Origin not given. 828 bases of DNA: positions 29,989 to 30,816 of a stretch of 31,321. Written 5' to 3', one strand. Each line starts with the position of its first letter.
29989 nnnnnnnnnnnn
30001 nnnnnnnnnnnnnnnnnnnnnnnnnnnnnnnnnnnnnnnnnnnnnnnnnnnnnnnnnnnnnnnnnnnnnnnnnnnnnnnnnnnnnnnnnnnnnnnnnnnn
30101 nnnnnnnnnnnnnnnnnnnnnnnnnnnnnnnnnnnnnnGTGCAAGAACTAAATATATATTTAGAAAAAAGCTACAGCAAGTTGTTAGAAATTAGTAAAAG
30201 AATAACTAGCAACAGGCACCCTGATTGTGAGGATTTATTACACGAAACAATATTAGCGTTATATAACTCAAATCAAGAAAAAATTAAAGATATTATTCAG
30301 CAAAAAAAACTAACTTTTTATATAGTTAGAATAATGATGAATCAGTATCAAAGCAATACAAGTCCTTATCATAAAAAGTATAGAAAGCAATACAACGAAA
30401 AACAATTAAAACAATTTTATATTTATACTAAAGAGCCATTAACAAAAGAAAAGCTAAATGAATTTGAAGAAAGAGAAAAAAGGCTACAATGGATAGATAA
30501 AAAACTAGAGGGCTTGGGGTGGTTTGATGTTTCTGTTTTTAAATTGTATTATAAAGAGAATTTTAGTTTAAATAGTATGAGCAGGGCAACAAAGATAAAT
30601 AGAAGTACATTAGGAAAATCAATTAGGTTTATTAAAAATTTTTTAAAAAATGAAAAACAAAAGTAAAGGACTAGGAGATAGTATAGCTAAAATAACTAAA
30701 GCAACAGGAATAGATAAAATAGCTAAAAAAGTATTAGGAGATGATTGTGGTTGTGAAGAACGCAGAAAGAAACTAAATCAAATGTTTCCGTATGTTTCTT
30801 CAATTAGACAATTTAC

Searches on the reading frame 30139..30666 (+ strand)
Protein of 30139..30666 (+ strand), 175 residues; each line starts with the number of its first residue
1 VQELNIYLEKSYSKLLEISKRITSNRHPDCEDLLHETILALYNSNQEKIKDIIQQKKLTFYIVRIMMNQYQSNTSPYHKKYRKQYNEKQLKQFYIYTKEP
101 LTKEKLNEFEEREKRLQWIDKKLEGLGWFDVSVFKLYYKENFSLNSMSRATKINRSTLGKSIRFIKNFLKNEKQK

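Call 12: search_protein_families(library=pfam, proteins=[window:30139-30666:+], max_evalue=0.01)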
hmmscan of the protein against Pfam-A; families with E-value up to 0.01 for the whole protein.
window:30139-30666:+ (175 aa): 0 families

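Call 13: search_protein_families(library=phrogs, proteins=[window:30139-30666:+], max_evalue=0.001)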
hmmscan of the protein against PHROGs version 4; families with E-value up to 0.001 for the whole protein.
window:30139-30666:+ (175 aa): 0 families

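Call 16: search_solved_structures(query=window:30139-30666:+, max_evalue=10)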
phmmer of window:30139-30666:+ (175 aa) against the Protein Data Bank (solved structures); distinct sequences matched with E-value up to 10: 13.
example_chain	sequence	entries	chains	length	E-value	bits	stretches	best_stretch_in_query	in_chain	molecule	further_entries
7ai4_A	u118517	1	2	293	0.32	14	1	13-113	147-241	Isoform C of Kinesin light chain 1,Isoform C of Kinesin light chain 1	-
5oj8_A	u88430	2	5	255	0.37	13.8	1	13-112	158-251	Kinesin light chain 1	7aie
3nf1_A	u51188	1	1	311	0.41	13.7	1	13-113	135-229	Kinesin light chain 1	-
6fuz_A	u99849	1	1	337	0.49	13.4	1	13-113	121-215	Kinesin light chain 1,Kinesin light chain 1,C-Jun-amino-terminal kinase-interacting protei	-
6fv0_A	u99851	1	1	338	0.49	13.4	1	13-113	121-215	Kinesin light chain 1,Torsin-1A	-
6swu_A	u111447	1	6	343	0.51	13.4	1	13-113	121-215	Kinesin light chain 1,Kinesin light chain 1,TPR domain of kinesin light chain 1 in complex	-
7udj_H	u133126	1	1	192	0.59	13.2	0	34-71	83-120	De novo designed helical repeat protein RPB_PEW3_R4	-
3zfw_A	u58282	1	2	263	0.82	12.7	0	13-107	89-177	KINESIN LIGHT CHAIN 2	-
6ejn_A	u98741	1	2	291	0.87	12.6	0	13-107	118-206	Kinesin light chain 2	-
6f9i_A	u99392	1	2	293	0.89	12.6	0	13-107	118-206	Kinesin light chain 2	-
5ojf_A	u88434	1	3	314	1.1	12.3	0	13-107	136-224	Kinesin light chain 2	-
5fjy_A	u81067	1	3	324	1.2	12.2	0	13-106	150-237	KINESIN LIGHT CHAIN 2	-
3edt_B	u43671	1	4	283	1.7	11.7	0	13-107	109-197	Kinesin light chain 2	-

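Call 17: search_protein_families(library=pfam, proteins=[window:30139-30666:+], max_evalue=10)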
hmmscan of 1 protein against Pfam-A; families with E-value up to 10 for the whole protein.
window:30139-30666:+ (175 aa): 3 families
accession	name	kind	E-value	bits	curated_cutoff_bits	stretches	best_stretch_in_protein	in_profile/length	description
PF24944.1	DUF7758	-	0.059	14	27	1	83-144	13-75/126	Domain of unknown function (DUF7758)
PF04542.20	Sigma70_r2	-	0.06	13.6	24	1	12-68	6-59/71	Sigma-70 region 2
PF11427.14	HTH_Tnp_Tc3_1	-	0.12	12.7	21.1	1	10-27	18-35/50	Tc3 transposase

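Call 18: find_homologous_proteins(query=window:30139-30666:+, max_evalue=0.001)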
Query window:30139-30666:+ (175 aa): 214 proteins with E <= 0.001 among 258 candidates; the best 120 are listed.
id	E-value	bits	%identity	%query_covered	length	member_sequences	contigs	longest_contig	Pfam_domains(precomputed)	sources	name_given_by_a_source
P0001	3.3e-106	370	99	100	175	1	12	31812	-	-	-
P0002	2.5e-94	331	88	100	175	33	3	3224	-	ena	-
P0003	1.6e-93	329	88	99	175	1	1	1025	-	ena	-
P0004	7.0e-93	327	87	99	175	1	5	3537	-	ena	-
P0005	7.4e-93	327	87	100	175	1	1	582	-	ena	-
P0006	1.3e-92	326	87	99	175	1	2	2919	-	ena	-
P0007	2.8e-91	321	86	99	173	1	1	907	-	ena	-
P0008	5.8e-90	317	83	100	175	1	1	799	-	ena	-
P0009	1.4e-88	313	85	100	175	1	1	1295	-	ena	-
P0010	6.8e-88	310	83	100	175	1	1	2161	-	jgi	jgi:RNA polymerase sigma factor (sigma-70 family)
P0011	3.6e-87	308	82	100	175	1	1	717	-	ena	-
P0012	4.2e-87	308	82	100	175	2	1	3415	-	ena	-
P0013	7.1e-87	307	81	100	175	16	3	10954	-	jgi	-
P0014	8.3e-87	307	82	100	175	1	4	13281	-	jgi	jgi:DNA-directed RNA polymerase specialized sigma24 family protein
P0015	1.5e-86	306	82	100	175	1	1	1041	-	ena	-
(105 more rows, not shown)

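Call 24: find_related_loci(query=window:30139-30666:+, collection=viral_contigs, flank=10000)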
Query window:30139-30666:+ (175 aa) in viral_contigs; peptide patterns used: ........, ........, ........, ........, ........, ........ (x = any residue, [..] = any of these).
48 stretches matched a pattern; 21 encode a relative of the query (tblastn E <= 1e-3); 21 distinct loci.
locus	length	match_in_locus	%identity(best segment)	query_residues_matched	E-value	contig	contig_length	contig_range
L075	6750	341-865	85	1-175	7e-100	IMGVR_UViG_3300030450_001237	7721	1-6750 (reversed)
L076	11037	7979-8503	83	1-175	8e-97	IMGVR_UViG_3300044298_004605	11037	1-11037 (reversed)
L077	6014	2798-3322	83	1-175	8e-97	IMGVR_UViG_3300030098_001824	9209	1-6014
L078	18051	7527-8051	83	1-175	8e-97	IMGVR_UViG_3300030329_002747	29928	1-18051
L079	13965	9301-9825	83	1-175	4e-96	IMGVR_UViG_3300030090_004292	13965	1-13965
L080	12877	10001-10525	81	1-175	5e-95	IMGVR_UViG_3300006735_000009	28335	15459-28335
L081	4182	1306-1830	81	1-175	2e-95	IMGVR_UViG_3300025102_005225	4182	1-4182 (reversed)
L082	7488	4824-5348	81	1-175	6e-95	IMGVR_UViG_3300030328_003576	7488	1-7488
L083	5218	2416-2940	81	1-175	5e-95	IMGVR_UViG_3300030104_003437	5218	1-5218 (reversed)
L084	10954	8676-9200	81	1-175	6e-95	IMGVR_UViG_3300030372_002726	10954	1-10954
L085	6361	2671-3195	81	1-175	2e-93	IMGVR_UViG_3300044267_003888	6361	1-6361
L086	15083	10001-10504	82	1-168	1e-90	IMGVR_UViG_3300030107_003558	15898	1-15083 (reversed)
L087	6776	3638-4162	82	1-175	2e-88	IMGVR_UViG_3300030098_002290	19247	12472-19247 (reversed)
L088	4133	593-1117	82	1-175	1e-88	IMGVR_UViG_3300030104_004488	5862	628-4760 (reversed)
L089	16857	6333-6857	79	1-175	1e-84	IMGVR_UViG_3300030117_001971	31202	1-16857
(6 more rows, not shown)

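Call 36: search_protein_representatives(protein=window:30139-30666:+)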
Query: 175 residues. Proteins with E-value up to 0.001 (for the whole library): 568; up to 1e-10: 78; up to 1e-30: 3. The best 150 are listed.
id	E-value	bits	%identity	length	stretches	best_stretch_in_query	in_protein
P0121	1.3e-46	174.7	50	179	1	2-174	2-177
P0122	1.5e-31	125.6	45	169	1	4-174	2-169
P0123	2.4e-31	125.0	46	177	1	1-173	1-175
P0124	5.3e-29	117.4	55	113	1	66-175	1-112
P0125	1.2e-28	116.2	40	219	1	2-172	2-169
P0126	3.0e-28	114.9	45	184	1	4-172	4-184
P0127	3.8e-25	104.9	37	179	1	7-173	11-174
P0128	4.3e-25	104.7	70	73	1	101-171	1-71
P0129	8.3e-25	103.8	40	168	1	4-172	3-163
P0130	4.9e-24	101.3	51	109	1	2-99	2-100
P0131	9.4e-23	97.1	91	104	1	121-174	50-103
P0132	1.3e-22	96.6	34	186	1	4-168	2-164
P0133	1.4e-22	96.5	34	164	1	19-172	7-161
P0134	4.8e-21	91.5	35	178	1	4-170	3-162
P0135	4.0e-20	88.5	86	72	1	126-175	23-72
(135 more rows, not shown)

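Call 38: search_protein_families(library=pfam, alignment_id=A1, max_evalue=0.01)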
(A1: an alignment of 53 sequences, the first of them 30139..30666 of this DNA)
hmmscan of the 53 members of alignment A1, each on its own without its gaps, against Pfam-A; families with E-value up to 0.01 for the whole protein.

A. member 1, window:30139-30666:+ (175 aa): 0 families

B. families by the number of members that match (of 53 scanned): 27 families (the first 25 are shown)
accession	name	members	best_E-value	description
PF08281.18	Sigma70_r4_2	14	3.3e-06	Sigma-70, region 4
PF04297.20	UPF0122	10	0.00014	Putative helix-turn-helix protein, YlxM / p13 like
PF04542.20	Sigma70_r2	5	5.1e-05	Sigma-70 region 2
PF05043.19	Mga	4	0.00056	Mga helix-turn-helix domain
PF13730.12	HTH_36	4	0.00059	Helix-turn-helix domain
PF18024.7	HTH_50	3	0.00083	Helix-turn-helix domain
PF08279.18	HTH_11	3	0.0018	HTH domain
PF13384.12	HTH_23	2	1.9e-05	Homeodomain-like domain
PF04967.18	HTH_10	2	0.0044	HTH DNA binding domain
PF13551.12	HTH_29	1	2.5e-05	Winged helix-turn helix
PF00660.22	SRP1_TIP1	1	0.00013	Seripauperin and TIP1 family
PF04545.22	Sigma70_r4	1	0.00024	Sigma-70, region 4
PF06021.17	Gly_acyl_tr_N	1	0.00092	Aralkyl acyl-CoA:amino acid N-acyltransferase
PF08282.18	Hydrolase_3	1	0.0011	haloacid dehalogenase-like hydrolase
PF25053.1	DUF7791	1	0.0014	Domain of unknown function (DUF7791)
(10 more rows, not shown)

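Call 39: search_solved_structures(query=A1, max_evalue=1, show_alignments=2)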
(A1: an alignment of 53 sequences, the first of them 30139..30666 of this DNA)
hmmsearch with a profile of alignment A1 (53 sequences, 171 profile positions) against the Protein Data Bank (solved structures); distinct sequences matched with E-value up to 1: 19.
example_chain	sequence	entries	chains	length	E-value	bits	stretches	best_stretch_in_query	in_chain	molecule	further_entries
9n9q_C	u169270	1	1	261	0.00028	23.9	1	17-168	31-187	RpoE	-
1g2h_A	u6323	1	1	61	0.0023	20.9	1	119-157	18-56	TRANSCRIPTIONAL REGULATORY PROTEIN TYRR HOMOLOG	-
2w48_A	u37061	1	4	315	0.019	17.9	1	125-160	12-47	SORBITOL OPERON REGULATOR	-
1s7o_A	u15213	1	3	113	0.021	17.8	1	127-162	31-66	Hypothetical UPF0122 protein SPy1201/SpyM3_0842/SPs1042/spyM18_1152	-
3t1b_A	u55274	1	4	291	0.048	16.6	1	125-164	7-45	Transcriptional regulator, LysR family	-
3szp_A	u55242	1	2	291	0.048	16.6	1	125-164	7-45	Transcriptional regulator, LysR family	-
5zx2_F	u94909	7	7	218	0.049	16.5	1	13-103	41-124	ECF RNA polymerase sigma factor SigH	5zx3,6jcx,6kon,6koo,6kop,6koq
7bhy_A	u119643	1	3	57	0.096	15.6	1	126-161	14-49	Deoxyribonucleoside regulator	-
1h3l_A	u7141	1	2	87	0.1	15.5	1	11-67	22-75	RNA POLYMERASE SIGMA FACTOR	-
29uq_AAA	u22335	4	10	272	0.45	13.4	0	119-158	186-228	Histone acetyltransferase KAT6A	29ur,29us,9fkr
2e7w_A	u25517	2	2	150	0.5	13.3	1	130-160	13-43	150aa long hypothetical transcriptional regulator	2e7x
2efq_A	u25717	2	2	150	0.51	13.2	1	130-160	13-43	150aa long hypothetical transcriptional regulator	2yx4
2pmh_A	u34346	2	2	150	0.51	13.2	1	130-160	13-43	150aa long hypothetical transcriptional regulator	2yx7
6jcy_F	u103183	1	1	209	0.52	13.2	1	13-115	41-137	ECF RNA polymerase sigma factor SigH,ECF RNA polymerase sigma factor SigE,ECF RNA polymera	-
2efo_A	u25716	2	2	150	0.52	13.2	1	130-160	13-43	150aa long hypothetical transcriptional regulator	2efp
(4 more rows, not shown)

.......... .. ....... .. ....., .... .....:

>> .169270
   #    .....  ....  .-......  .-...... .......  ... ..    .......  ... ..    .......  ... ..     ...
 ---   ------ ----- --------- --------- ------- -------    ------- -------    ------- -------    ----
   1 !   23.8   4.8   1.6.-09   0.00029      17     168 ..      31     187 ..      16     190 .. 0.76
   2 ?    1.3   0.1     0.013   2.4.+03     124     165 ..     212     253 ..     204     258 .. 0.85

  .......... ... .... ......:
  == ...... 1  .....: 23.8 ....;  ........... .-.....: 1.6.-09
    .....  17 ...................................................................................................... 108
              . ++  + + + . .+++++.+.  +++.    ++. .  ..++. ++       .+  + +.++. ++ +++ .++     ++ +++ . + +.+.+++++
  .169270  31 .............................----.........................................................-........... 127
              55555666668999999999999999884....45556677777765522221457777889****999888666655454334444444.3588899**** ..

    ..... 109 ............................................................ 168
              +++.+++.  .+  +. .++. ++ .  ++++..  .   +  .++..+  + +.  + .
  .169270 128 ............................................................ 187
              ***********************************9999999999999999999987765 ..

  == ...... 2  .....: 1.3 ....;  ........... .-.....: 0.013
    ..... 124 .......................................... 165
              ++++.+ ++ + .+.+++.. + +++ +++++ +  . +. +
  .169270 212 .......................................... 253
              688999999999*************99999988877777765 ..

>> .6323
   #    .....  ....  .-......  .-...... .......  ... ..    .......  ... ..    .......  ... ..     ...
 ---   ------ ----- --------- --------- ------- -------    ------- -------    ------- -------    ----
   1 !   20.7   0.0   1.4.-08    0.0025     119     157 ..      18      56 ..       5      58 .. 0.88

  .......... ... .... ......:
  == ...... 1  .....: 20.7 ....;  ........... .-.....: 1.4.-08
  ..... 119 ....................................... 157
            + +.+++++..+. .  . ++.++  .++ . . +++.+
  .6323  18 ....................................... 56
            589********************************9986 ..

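Call 45: predict_structure(alignment_id=A1)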
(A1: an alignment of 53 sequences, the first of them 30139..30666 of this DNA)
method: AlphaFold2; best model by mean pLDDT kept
length: 175 residues; sequences in the alignment: 53
mean_pLDDT: 93.2   pTM: 0.55
mean pLDDT of the five models: 93.2, 93.0, 92.7, 92.4, 92.3
residues with pLDDT >= 90: 150; 70-90: 14; 50-70: 11; < 50: 0
segments of 3 or more residues with pLDDT < 50: none
pLDDT, mean of each block of 10 residues (from residue 1): 96 98 94 98 98 98 98 95 74 60 90 96 97 97 97 98 98 96
secondary structure, 60 per line:
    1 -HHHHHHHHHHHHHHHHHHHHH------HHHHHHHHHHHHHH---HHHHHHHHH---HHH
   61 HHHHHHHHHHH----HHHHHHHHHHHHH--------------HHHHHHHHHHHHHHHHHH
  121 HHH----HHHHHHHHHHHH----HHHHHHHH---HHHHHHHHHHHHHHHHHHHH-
elements in order: H2-22 H29-42 H46-54 H58-71 H76-88 H103-123 H128-139 H144-151 H155-174

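Call 48: fold_search(model_id=the predicted structure, library=pdb)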
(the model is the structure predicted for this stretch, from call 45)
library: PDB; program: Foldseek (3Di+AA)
matches with E <= 10: 144; with E <= 0.001: 0
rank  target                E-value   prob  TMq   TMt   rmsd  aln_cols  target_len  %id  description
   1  9n9q_C                1.6e-02  1.00  0.35  0.25  12.1       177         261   20  Cryo-EM structure of the RNA-guided transcription complex (released 2025-12-24)
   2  9m9e_F                2.6e-02  0.99  0.33  0.33  10.6       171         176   14  Structural Basis of Pausing During Transcription Initiation in Mycobacterium tuberculosis (released 2026-01-14)
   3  6dv9_F                4.6e-02  0.99  0.35  0.35  12.8       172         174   17  Crystal structure of Mycobacterium tuberculosis transcription initiation complex(ECF sigma factor L) containing 5nt RN (released 2019-02-20)
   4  5zx2_F                8.2e-02  0.91  0.29  0.29  14.3       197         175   19  Mycobacterium tuberculosis RNA polymerase transcription initiation complex with ECF sigma factor sigma H and 7nt RNA (released 2019-03-20)
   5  6koo_F                1.4e-01  0.90  0.32  0.31  14.1       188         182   20  Mycobacterium tuberculosis initial transcription complex comprising sigma H and 5'-OH RNA of 7 nt (released 2020-03-11)
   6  5wur_A                2.0e-01  0.90  0.30  0.33  18.7       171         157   17  Crystal structure of SigW in complex with its anti-sigma RsiW, an oxdized form (released 2017-03-29)
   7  6jcy_F                2.0e-01  0.87  0.33  0.35  14.7       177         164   19  Mycobacterium tuberculosis RNA polymerase transcription initiation open complex with a chimeric ECF sigma factor sigH/ (released 2019-05-29)
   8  4nqw_A                2.1e-01  0.87  0.29  0.34  20.0       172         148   12  Structure of Mycobacterium tuberculosis extracytoplasmic function sigma factor SigK in complex with the cytosolic doma (released 2014-01-22)
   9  9m9d_F                2.1e-01  0.85  0.31  0.33  13.9       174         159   17  Structural Basis of Pausing During Transcription Initiation in Mycobacterium tuberculosis (released 2026-01-14)
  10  5wuq_B                2.2e-01  0.91  0.29  0.33  18.5       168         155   16  Crystal structure of SigW in complex with its anti-sigma RsiW, a zinc binding form (released 2017-03-29)
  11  1or7_A                2.7e-01  0.85  0.33  0.32  20.7       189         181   14  Crystal Structure of Escherichia coli sigmaE with the Cytoplasmic Domain of its Anti-sigma RseA (released 2003-04-15)
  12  6kon_F                2.7e-01  0.72  0.31  0.30  14.6       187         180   20  Mycobacterium tuberculosis initial transcription complex comprising sigma H and 5'-OH RNA of 5 nt (released 2020-03-11)
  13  6jcx_F                3.1e-01  0.72  0.31  0.29  14.2       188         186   19  Mycobacterium tuberculosis transcription initiation complex with ECF sigma factor sigma H and 6nt RNA (released 2019-05-29)
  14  6in7_B                3.7e-01  0.80  0.32  0.32  18.7       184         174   10  Crystal structure of AlgU in complex with MucA(cyto) (released 2019-07-24)
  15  7lq4_A                3.7e-01  0.80  0.33  0.30  14.7       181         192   15  Rr (RsiG)2-(c-di-GMP)2-WhiG complex (released 2021-07-14)
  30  2h27_D                1.8e+00  0.98  0.32  0.74   2.3        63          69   16  Crystal Structure of Escherichia coli SigmaE Region 4 Bound to its-35 Element DNA (released 2006-08-22)
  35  2h27_A                2.1e+00  0.97  0.31  0.68   2.3        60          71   15  Crystal Structure of Escherichia coli SigmaE Region 4 Bound to its-35 Element DNA (released 2006-08-22)
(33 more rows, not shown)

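Call 53: search_dna_similar(query=window:30139-30666:+, collection=phages, mode=protein, max_evalue=0.001, max_rows=25)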
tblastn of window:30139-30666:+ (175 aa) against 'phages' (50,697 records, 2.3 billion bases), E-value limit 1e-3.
No match.

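Call 57: find_related_loci(query=A2, collection=genome_contigs, flank=8000)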
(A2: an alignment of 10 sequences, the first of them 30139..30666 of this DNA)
Query A2 (175 aa) in genome_contigs; peptide patterns used: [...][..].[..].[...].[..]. (x = any residue, [..] = any of these).
88 stretches matched a pattern, but none encodes a relative of the query by tblastn (E <= 1e-3).

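Call 60: search_protein_families(library=ncbifam, alignment_id=A1, max_evalue=0.01)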
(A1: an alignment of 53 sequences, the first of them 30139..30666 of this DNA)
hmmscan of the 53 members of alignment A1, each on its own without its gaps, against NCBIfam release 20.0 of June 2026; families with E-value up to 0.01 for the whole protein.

A. member 1, window:30139-30666:+ (175 aa): 3 families
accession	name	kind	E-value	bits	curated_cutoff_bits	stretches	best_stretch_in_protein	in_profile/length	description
TIGR02937.1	sigma70-ECF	superfamily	9.5e-10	38.4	42.9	1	8-171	7-163/165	sigma-70 family RNA polymerase sigma factor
TIGR02989.1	Sig-70_gvs1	subfamily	1.2e-05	25.3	124.55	1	10-170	9-155/158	RNA polymerase sigma-70 factor, Rhodopirellula/Verrucomicrobium family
TIGR02983.1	SigE-fam_strep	subfamily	7.8e-05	22.6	141.55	1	2-75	6-74/162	SigE family RNA polymerase sigma factor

B. families by the number of members that match (of 53 scanned): 76 families (the first 25 are shown)
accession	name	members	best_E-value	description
TIGR02937.1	sigma70-ECF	48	1.1e-13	sigma-70 family RNA polymerase sigma factor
TIGR02985.1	Sig70_bacteroi1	30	1.6e-09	RNA polymerase sigma-70 factor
TIGR02989.1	Sig-70_gvs1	22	2e-08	RNA polymerase sigma-70 factor, Rhodopirellula/Verrucomicrobium family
NF058625.1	sigma_PG0214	21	5.2e-09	GFO_1088 family ECF-type sigma factor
NF045758.2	YlxM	19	2.9e-06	YlxM family DNA-binding protein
TIGR02983.1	SigE-fam_strep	18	1.3e-08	SigE family RNA polymerase sigma factor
NF006930.0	PRK09415.1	11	5.3e-06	RNA polymerase factor sigma C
NF005448.0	PRK07037.1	9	7e-08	RNA polymerase factor sigma-70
TIGR02959.1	SigZ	9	1e-05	RNA polymerase sigma factor SigZ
NF005385.0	PRK06930.1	9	0.00069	positive control sigma-like factor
NF007215.0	PRK09637.1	8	8.3e-06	RNA polymerase sigma factor SigZ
NF009164.0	PRK12511.1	7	0.00035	RNA polymerase sigma factor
TIGR03001.1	Sig-70_gmx1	6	7e-06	RNA polymerase sigma-70 factor, Myxococcales family 1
NF009174.0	PRK12522.1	6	0.00013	RNA polymerase sigma factor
NF001066.0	PRK00118.1-1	5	0.00042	putative DNA-binding protein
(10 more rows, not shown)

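Call 81: find_encoding_contigs(protein=P0125, flank=10000, max_places=3)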
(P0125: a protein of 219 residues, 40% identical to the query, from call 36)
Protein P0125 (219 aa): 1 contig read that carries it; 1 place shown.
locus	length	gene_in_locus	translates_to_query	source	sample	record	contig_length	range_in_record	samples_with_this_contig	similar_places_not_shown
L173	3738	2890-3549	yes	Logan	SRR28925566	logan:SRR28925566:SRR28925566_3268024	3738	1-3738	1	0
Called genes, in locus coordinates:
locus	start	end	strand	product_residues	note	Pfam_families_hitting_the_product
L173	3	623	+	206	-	?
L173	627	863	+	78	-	PF15943:YdaS_toxin (weak)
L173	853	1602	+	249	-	-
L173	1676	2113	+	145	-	-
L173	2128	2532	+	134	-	PF05766:NinG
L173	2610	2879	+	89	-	-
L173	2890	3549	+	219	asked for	-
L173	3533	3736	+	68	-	?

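Call 82: find_encoding_contigs(protein=P0127, flank=10000, max_places=3)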
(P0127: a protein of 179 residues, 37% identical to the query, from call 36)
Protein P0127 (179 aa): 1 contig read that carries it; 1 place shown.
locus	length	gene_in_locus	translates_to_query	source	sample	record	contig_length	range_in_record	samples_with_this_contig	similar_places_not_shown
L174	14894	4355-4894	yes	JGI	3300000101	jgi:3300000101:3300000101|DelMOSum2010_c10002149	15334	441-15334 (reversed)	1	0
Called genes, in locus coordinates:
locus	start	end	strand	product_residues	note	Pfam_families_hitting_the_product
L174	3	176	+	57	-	?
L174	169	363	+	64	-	-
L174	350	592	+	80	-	-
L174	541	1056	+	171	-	-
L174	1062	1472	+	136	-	-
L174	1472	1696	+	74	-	PF14549:P22_Cro (faint), PF15943:YdaS_toxin (weak)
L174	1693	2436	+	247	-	-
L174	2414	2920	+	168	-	-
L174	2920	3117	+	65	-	-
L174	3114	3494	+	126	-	-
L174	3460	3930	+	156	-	PF18925:DUF5675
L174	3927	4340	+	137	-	-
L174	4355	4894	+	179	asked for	-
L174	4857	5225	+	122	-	-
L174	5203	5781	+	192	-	PF02195:ParB_N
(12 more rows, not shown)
